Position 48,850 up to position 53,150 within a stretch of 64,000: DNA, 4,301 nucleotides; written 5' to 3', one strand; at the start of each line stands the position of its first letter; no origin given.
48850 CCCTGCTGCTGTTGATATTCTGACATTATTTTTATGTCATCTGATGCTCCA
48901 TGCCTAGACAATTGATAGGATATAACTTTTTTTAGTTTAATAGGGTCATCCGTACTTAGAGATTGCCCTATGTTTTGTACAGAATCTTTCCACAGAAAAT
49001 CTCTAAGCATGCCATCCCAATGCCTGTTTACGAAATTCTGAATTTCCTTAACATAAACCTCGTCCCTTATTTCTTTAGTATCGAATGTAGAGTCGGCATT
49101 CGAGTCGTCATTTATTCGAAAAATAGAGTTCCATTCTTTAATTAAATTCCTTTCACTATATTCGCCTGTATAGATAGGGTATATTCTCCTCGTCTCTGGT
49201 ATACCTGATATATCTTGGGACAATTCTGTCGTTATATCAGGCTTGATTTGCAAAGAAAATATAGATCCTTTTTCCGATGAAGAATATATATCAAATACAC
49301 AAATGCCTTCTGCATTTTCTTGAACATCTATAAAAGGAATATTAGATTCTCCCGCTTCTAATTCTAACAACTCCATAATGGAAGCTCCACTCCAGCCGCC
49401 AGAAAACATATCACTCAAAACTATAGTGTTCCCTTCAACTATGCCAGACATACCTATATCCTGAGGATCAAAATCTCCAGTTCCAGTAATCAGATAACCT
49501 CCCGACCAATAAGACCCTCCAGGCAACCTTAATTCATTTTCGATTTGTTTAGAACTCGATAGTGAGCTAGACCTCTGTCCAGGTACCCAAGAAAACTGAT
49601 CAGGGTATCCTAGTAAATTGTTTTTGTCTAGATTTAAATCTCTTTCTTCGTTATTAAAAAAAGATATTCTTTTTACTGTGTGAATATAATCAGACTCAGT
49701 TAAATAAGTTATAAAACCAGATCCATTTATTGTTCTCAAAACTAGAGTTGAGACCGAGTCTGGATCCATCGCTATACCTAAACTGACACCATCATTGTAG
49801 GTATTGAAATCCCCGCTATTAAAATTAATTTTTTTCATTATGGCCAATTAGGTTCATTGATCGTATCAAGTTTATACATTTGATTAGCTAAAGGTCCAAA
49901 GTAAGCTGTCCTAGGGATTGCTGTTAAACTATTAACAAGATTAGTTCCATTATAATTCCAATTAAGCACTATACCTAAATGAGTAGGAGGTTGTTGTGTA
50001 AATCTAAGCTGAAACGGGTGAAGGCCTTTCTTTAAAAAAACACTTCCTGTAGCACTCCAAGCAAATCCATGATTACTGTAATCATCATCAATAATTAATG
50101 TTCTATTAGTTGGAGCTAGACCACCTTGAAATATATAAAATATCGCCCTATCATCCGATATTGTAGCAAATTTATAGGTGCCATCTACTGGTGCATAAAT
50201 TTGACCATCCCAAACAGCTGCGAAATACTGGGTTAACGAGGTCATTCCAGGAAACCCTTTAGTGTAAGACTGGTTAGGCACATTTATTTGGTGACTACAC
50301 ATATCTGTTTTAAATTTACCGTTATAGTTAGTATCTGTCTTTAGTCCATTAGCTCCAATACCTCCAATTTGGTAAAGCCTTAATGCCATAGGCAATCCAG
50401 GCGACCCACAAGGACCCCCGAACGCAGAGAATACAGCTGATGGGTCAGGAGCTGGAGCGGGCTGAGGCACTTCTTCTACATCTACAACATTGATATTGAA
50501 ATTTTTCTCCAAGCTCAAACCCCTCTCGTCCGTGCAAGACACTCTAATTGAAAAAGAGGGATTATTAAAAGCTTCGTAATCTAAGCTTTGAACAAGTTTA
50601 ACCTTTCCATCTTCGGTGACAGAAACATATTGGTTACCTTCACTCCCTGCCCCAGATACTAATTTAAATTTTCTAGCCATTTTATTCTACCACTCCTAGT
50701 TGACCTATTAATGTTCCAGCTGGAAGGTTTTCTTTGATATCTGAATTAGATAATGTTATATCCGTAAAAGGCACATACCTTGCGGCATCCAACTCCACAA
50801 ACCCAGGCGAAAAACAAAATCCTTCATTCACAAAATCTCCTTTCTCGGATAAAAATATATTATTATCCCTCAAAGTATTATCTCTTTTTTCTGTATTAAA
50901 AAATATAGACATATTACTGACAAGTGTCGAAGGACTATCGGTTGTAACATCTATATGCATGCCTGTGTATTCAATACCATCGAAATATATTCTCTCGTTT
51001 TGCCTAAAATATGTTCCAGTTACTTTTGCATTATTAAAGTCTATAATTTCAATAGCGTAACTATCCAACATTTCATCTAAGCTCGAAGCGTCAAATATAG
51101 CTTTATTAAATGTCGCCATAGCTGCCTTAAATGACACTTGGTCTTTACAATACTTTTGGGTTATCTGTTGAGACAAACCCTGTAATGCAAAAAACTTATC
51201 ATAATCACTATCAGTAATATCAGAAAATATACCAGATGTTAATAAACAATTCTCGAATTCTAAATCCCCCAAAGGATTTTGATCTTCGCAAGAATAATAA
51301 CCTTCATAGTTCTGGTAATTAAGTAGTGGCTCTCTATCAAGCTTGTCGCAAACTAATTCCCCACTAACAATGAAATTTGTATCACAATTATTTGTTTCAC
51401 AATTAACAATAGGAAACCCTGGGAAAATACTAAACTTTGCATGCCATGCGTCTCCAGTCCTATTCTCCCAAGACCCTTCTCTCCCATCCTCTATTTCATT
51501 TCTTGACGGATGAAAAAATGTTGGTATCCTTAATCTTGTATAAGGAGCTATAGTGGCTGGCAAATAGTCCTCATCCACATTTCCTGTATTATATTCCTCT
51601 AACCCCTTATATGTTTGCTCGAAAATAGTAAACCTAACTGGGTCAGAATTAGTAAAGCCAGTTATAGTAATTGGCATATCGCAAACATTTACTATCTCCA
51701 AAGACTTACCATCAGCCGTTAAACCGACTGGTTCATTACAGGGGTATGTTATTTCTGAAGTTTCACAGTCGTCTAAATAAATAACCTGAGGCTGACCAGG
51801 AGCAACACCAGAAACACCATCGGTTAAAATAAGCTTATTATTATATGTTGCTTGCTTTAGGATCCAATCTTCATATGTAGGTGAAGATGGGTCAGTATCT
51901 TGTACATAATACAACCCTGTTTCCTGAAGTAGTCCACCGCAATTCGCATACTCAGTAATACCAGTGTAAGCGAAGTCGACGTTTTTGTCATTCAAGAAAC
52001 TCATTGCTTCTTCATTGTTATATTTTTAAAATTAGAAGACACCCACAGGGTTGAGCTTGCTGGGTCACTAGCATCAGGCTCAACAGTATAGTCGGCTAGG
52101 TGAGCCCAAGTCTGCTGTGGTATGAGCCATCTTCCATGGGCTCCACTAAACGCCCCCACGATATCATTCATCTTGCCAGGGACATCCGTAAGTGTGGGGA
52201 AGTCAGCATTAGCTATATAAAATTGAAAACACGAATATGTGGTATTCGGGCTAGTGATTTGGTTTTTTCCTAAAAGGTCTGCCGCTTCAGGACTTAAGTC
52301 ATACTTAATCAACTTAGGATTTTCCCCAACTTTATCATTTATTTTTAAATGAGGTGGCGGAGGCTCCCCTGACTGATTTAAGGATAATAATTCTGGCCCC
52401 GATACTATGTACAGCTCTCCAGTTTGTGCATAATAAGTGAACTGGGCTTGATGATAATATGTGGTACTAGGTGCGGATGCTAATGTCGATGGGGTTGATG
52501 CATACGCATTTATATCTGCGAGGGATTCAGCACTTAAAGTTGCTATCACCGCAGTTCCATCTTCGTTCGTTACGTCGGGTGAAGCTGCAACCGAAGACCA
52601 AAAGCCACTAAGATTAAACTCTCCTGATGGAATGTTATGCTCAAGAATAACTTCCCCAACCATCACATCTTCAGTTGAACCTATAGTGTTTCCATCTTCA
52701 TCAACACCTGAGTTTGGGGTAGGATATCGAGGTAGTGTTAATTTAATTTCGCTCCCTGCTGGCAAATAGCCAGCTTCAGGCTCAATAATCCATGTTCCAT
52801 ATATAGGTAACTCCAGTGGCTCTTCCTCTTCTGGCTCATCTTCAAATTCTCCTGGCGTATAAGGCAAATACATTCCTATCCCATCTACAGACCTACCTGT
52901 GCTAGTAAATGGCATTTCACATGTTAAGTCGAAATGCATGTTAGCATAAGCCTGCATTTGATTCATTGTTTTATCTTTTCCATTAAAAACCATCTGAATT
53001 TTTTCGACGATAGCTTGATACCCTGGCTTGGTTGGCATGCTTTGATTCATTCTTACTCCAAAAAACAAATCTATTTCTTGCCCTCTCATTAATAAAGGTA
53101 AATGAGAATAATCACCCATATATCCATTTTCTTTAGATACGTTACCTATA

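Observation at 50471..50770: One cadherin domain split between two adjacent genes (candidate inter-protein strand complementation)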

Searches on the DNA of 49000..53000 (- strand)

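Call 9: search_dna_similar(query=window:49000-53000:-, collection=phages, mode=distant, max_rows=20)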
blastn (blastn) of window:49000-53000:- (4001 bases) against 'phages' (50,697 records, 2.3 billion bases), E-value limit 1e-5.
No match.

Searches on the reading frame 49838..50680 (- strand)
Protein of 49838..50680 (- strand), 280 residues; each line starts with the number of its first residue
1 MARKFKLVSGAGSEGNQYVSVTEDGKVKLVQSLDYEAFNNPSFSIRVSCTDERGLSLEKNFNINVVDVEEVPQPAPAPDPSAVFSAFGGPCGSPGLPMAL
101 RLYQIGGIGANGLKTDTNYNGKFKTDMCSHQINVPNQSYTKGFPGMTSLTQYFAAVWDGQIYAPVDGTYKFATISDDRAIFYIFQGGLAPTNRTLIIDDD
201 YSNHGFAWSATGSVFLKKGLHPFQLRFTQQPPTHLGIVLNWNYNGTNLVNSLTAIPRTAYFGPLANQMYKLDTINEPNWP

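Call 3: search_protein_families(library=pfam, proteins=[window:49838-50680:-], max_evalue=1)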
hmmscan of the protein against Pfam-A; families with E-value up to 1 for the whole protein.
window:49838-50680:- (280 aa): 3 families
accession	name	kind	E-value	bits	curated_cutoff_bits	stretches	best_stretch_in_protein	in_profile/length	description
PF07691.17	PA14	-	1.8e-08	34.7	24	1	110-245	2-137/147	PA14 domain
PF10528.15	GLEYA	-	0.0069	17.1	26.2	1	153-188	1-37/91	GLEYA domain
PF00028.23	Cadherin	-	0.047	14.5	28.8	1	15-65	41-92/93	Cadherin domain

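Call 4: search_protein_families(library=phrogs, proteins=[window:49838-50680:-], max_evalue=0.01)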
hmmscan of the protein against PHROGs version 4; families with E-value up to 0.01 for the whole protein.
window:49838-50680:- (280 aa): 0 families

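Call 44: find_homologous_proteins(query=window:49838-50680:-, region=1-75, max_evalue=0.01)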
Query window:49838-50680:-, residues 1-75 (75 aa): 3 proteins with E <= 0.01 among 17 candidates.
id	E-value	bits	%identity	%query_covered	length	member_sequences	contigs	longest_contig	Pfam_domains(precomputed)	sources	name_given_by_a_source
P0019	7.5e-34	132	87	100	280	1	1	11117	PF07691.18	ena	-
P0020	1.0e-33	132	88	100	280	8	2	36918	PF07691.18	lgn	-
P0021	4.9e-29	117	76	100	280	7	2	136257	PF07691.18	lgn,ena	-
